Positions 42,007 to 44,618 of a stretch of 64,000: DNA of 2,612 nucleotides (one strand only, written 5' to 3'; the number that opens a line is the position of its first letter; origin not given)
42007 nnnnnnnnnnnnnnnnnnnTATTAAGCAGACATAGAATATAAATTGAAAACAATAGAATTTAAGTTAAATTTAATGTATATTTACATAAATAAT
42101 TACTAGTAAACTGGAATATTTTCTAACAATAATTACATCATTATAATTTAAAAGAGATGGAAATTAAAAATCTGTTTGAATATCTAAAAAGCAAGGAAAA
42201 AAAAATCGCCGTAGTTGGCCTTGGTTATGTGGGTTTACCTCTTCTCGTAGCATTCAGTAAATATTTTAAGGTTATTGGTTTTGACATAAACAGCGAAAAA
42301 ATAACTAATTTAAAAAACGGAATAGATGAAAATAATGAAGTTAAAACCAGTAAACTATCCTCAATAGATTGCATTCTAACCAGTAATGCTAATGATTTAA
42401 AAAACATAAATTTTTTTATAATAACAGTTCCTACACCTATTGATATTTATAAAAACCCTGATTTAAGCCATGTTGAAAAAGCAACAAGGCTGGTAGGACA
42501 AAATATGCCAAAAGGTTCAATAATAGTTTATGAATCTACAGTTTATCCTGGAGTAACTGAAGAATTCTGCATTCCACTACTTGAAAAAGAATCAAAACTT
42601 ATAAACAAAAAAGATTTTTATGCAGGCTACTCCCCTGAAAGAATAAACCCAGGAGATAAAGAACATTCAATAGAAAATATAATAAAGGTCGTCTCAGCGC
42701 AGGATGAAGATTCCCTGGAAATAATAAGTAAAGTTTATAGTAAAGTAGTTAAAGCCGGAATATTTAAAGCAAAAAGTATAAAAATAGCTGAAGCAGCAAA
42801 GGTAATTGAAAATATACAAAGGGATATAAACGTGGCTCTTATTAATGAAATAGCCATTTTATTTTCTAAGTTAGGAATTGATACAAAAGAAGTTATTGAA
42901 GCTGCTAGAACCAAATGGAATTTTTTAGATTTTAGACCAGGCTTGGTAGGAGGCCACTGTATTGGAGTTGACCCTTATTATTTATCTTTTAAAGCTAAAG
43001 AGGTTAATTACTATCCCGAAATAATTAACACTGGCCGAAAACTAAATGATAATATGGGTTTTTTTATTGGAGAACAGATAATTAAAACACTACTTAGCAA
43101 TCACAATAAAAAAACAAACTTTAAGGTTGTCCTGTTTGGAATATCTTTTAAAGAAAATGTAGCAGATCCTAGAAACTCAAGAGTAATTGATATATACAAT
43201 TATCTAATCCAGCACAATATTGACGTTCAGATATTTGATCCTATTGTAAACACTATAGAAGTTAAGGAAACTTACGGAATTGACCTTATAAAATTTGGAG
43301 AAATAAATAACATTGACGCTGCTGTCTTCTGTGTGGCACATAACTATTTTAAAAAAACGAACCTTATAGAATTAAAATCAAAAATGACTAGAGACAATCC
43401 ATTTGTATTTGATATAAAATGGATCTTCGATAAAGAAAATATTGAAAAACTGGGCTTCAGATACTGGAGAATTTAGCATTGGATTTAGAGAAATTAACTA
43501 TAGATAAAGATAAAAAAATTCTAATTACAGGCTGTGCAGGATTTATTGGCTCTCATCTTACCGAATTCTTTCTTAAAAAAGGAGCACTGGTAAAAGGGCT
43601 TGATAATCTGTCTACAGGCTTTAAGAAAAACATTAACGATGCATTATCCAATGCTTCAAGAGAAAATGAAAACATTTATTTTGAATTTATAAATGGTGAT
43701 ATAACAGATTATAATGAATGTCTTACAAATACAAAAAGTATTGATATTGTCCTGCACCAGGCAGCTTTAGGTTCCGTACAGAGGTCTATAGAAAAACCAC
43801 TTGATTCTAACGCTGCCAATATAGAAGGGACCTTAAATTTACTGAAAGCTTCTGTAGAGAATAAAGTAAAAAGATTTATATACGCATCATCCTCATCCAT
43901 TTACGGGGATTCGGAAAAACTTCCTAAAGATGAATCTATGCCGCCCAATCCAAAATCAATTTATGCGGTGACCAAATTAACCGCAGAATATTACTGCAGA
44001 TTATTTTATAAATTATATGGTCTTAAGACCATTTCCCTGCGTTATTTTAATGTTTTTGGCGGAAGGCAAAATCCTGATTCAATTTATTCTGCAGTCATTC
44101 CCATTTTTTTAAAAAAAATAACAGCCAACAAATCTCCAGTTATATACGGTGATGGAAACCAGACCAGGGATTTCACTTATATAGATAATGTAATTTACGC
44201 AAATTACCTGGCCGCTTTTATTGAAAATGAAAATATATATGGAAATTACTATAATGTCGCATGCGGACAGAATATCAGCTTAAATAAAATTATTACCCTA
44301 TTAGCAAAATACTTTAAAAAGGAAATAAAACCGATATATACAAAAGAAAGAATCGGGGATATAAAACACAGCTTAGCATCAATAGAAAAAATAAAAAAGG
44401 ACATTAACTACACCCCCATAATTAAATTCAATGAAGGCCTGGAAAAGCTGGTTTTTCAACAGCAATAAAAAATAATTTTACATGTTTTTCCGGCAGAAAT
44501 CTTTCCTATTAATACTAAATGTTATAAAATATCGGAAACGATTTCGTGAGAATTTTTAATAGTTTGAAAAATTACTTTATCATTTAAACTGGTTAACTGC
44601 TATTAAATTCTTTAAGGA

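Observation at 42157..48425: UDP-N-acetyl-hexosaminuronic acid pathway with an AsnB-like amidotransferase: predicted amidated uronic acid sugar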

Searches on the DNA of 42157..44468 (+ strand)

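Call 35: search_dna_similar(query=window:42157-44468:+, collection=ecoli_genomes, mode=distant, max_evalue=0.001, max_rows=15)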
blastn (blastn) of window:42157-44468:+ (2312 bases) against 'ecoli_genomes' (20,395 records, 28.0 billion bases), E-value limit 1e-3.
Records with a match: 42; places in all: 42; records where one place covers at least 80% of the query: 0.
Genomes with a match: 42 of 5426; with a place that covers at least 80% of the query: 0. Places per genome that has any: lowest 1, median 1, highest 1. On chromosomes: 42 places; on plasmids: 0.
Best place of each record, by identity: 60-80% 42.
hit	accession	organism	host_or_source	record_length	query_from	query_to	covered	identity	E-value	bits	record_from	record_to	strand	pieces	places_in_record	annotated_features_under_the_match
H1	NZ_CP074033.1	Escherichia coli strain PI7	Pig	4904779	253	843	26%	65.8%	1e-30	146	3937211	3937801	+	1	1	tviB: Vi polysaccharide biosynthesis UDP-N-acetylglucosamine C-6 ...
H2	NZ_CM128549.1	Escherichia coli strain MMC-J-0020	Homo sapiens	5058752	253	843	26%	65.8%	1e-30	146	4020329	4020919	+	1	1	tviB: Vi polysaccharide biosynthesis UDP-N-acetylglucosamine C-6 ...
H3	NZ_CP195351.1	Escherichia coli strain 24AR0357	Homo sapiens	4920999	253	843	26%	65.8%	1e-30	146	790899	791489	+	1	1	tviB: Vi polysaccharide biosynthesis UDP-N-acetylglucosamine C-6 ...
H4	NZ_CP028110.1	Escherichia coli O121 str. RM8352 strain RM8352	creek sediment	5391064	268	839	25%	64.6%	4e-16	98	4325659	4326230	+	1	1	tviB: Vi polysaccharide biosynthesis UDP-N-acetylglucosamine C-6 ...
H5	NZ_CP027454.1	Escherichia coli strain 2014C-4423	Homo sapiens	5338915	268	839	25%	64.6%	4e-16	98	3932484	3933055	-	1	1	tviB: Vi polysaccharide biosynthesis UDP-N-acetylglucosamine C-6 ...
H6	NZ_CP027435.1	Escherichia coli strain 2014C-3599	missing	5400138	268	839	25%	64.6%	4e-16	98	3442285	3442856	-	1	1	tviB: Vi polysaccharide biosynthesis UDP-N-acetylglucosamine C-6 ...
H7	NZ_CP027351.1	Escherichia coli strain 2014C-3655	missing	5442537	268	839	25%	64.6%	4e-16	98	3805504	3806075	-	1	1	tviB: Vi polysaccharide biosynthesis UDP-N-acetylglucosamine C-6 ...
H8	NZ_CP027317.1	Escherichia coli strain 2015C-3107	Homo sapiens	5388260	268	839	25%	64.6%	4e-16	98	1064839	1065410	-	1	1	tviB: Vi polysaccharide biosynthesis UDP-N-acetylglucosamine C-6 ...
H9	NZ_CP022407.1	Escherichia coli O121:H19 strain 16-9255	Flour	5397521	268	839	25%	64.6%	4e-16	98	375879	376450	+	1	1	tviB: Vi polysaccharide biosynthesis UDP-N-acetylglucosamine C-6 ...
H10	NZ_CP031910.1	Escherichia coli O121:H19 strain FWSEC0006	Homo sapiens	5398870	268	839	25%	64.6%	4e-16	98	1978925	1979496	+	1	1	tviB: Vi polysaccharide biosynthesis UDP-N-acetylglucosamine C-6 ...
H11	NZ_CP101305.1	Escherichia coli strain 2002-3211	Homo sapiens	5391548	268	839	25%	64.6%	4e-16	98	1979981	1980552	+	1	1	tviB: Vi polysaccharide biosynthesis UDP-N-acetylglucosamine C-6 ...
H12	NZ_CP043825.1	Escherichia coli strain RM8082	Cattle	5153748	268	839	25%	64.6%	4e-16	98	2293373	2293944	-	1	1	tviB: Vi polysaccharide biosynthesis UDP-N-acetylglucosamine C-6 ...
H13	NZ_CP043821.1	Escherichia coli strain RM10740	Feral pig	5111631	268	839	25%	64.6%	4e-16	98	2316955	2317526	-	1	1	tviB: Vi polysaccharide biosynthesis UDP-N-acetylglucosamine C-6 ...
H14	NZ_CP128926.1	Escherichia coli strain TUM9812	missing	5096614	268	839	25%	64.6%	4e-16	98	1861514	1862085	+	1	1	tviB: Vi polysaccharide biosynthesis UDP-N-acetylglucosamine C-6 ...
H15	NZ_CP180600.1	Escherichia coli strain PS2Canimalfeces12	Pig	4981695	268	839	25%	64.6%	4e-16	98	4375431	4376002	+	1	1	tviB: Vi polysaccharide biosynthesis UDP-N-acetylglucosamine C-6 ...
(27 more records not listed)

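Call 37: get_annotated_region(hit=H4, flank=13000)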
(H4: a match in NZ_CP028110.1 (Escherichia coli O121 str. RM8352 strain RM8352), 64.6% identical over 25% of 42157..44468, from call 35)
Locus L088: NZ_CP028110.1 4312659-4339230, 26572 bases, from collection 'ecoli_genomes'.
description: Escherichia coli O121 str. RM8352 chromosome, complete genome
organism: Escherichia coli O121 str. RM8352 strain RM8352 (NCBI taxid 1055543)
replicon: chromosome; assembly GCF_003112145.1
host: -; source: creek sediment; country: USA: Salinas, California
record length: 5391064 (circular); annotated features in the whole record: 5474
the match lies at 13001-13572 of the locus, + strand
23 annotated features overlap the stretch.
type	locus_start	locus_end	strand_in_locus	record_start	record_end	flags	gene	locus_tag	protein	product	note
CDS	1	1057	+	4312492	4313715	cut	wcaI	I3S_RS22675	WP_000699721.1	colanic acid biosynthesis fucosyltransferase WcaI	-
CDS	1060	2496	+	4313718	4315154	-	cpsB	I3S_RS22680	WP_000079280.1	mannose-1-phosphate guanyltransferase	-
CDS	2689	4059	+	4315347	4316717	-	cpsG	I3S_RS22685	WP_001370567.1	colanic acid biosynthesis phosphomannomutase CpsG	-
CDS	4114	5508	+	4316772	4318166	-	wcaJ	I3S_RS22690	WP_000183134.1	undecaprenyl-phosphate glucose phosphotransferase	-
CDS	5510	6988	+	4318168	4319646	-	wzxC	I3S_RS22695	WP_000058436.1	colanic acid undecaprenyl disphosphate flippase WzxC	-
CDS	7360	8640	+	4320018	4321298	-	wcaK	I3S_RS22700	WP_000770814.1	colanic acid biosynthesis pyruvyl transferase WcaK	-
CDS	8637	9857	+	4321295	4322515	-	wcaL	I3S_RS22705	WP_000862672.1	colanic acid biosynthesis glycosyltransferase WcaL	-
CDS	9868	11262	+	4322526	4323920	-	wcaM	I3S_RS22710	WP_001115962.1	colanic acid biosynthesis protein WcaM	-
CDS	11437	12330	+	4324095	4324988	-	galF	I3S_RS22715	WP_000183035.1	UTP--glucose-1-phosphate uridylyltransferase GalF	-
CDS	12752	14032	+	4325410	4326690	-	tviB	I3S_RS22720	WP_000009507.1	Vi polysaccharide biosynthesis UDP-N-acetylglucosamine C-6 dehydrogenase TviB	-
CDS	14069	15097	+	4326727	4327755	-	-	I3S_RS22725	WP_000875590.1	NAD-dependent epimerase/dehydratase family protein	-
CDS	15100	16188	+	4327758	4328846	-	rfbB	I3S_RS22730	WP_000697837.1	dTDP-glucose 4,6-dehydratase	-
CDS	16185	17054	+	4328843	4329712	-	rfbA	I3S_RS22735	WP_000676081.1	glucose-1-phosphate thymidylyltransferase RfbA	-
CDS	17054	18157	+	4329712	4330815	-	-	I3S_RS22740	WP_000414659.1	DegT/DnrJ/EryC1/StrS family aminotransferase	-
CDS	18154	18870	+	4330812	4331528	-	-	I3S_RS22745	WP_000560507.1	WbqC family protein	-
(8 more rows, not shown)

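Call 38: get_annotated_region(hit=H1, flank=13000)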
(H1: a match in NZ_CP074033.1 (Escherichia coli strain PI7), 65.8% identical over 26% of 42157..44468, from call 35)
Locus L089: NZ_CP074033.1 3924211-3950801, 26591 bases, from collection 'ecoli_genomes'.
description: Escherichia coli strain PI7 chromosome, complete genome
organism: Escherichia coli strain PI7 (NCBI taxid 562)
replicon: chromosome; assembly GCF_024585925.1
host: Pig; source: Rectal Swab; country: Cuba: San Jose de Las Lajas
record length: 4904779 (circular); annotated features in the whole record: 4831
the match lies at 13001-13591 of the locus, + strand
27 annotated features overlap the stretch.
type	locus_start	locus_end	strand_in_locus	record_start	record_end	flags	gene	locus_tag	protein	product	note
CDS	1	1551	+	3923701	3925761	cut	gspD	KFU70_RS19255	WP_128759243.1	type II secretion system secretin GspD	-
CDS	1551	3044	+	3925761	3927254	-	gspE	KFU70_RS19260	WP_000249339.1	type II secretion system ATPase GspE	-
CDS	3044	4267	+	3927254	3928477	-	gspF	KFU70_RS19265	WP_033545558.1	type II secretion system inner membrane protein GspF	-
CDS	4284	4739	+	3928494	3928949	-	gspG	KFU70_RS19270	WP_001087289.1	type II secretion system major pseudopilin GspG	-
CDS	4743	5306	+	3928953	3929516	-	gspH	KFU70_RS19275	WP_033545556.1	type II secretion system minor pseudopilin GspH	-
CDS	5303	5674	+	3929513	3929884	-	gspI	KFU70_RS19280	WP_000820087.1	type II secretion system minor pseudopilin GspI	-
CDS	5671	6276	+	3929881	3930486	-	gspJ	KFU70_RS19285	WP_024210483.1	type II secretion system minor pseudopilin GspJ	-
CDS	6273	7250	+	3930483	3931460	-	gspK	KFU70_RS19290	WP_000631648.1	type II secretion system minor pseudopilin GspK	-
CDS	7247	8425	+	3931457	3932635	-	gspL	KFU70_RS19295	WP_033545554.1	type II secretion system protein GspL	-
CDS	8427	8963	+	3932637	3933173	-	yghD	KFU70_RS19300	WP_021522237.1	GspM family type II secretion system protein YghD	-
CDS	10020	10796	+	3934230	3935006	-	-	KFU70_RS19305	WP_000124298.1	ABC transporter permease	-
CDS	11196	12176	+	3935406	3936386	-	-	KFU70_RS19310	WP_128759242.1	IS5-like element ISKpn26 family transposase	-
CDS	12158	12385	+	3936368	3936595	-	-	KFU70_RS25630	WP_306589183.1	hypothetical protein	-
CDS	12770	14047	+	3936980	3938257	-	tviB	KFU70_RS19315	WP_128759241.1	Vi polysaccharide biosynthesis UDP-N-acetylglucosamine C-6 dehydrogenase TviB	-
CDS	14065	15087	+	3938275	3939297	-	-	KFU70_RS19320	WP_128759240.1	NAD-dependent epimerase/dehydratase family protein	-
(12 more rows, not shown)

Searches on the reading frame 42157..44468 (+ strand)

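Call 65: search_protein_families(library=ncbifam, proteins=[L088:23436-25328:+, L088:14069-15097:+], max_evalue=1e-8)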
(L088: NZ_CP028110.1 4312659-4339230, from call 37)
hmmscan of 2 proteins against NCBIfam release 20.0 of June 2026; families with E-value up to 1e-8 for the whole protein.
L088:23436-25328:+ (630 aa): 5 families
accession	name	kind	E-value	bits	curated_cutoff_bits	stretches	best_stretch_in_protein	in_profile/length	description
TIGR03108.1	eps_aminotran_1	hypoth_equivalog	2.6e-158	528.5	816.9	1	1-628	1-627/628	XrtA/PEP-CTERM system amidotransferase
TIGR01536.1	asn_synth_AEB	equivalog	1.5e-137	459.8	267.1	1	2-562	1-517/517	asparagine synthase (glutamine-hydrolyzing)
TIGR03104.1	trio_amidotrans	equivalog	1.6e-108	363.5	570.1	1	1-628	1-588/589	N-acetylglutaminylglutamine amidotransferase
NF006949.0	PRK09431.1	equivalog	1.1e-79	268.4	499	3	1-175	1-167/554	asparagine synthase B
NF033535.1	lass_lactam_cya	exception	1.1e-58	199.4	525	2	1-386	1-375/668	lasso peptide isopeptide bond-forming cyclase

L088:14069-15097:+ (342 aa): 19 families
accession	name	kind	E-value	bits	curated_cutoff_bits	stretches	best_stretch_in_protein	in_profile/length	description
NF011728.1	PRK15181.1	equivalog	7.5e-153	508.6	760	1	3-336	4-339/348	Vi polysaccharide biosynthesis UDP-N-acetylglucosaminuronic acid C-4 epimerase TviC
TIGR01181.1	dTDP_gluc_dehyt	equivalog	6.4e-41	140.5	365.1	1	17-336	2-313/321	dTDP-glucose 4,6-dehydratase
TIGR02197.1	heptose_epim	equivalog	7.8e-41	140.3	274.6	1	18-336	2-315/316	ADP-glyceromanno-heptose 6-epimerase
TIGR01179.1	galE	equivalog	1.3e-40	139.3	262.3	1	18-334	3-325/332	UDP-glucose 4-epimerase GalE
TIGR04180.1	EDH_00030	hypoth_equivalog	1.8e-39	135.6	475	1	18-321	2-296/297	NAD-dependent 4,6-dehydratase LegB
NF007956.0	PRK10675.1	subfamily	1.1e-26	93.8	394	1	18-325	4-320/338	UDP-glucose 4-epimerase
NF008360.0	PRK11150.1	equivalog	1.2e-22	80.6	452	1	18-334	3-306/310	ADP-glyceromanno-heptose 6-epimerase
NF007490.0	PRK10084.1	subfamily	2.2e-22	79.6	649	1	18-336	4-336/361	dTDP-glucose 4,6-dehydratase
TIGR01472.1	gmd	equivalog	4e-19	69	415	1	18-327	4-331/342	GDP-mannose 4,6-dehydratase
NF007582.0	PRK10217.1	equivalog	1.2e-18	67.3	698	1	17-336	4-333/355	dTDP-glucose 4,6-dehydratase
TIGR02622.1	CDP_4_6_dhtase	equivalog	6.7e-15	55.1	278.45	1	16-337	6-333/352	CDP-glucose 4,6-dehydratase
NF042423.1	oxyalk_red_Shew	equivalog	1.2e-13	50.9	580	1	9-254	3-227/331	2-alkyl-3-oxoalkanoate reductase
NF042422.1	oxyalk_red_OleD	equivalog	3.2e-13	49.8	580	1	18-285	4-255/329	2-alkyl-3-oxoalkanoate reductase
NF008872.0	PRK11908.1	equivalog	6.3e-13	48.5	294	1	18-338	5-339/349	bifunctional UDP-4-keto-pentose/UDP-xylose synthase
TIGR03466.1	HpnA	hypoth_equivalog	6.3e-13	48.3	367.65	1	17-179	3-156/327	hopanoid-associated sugar epimerase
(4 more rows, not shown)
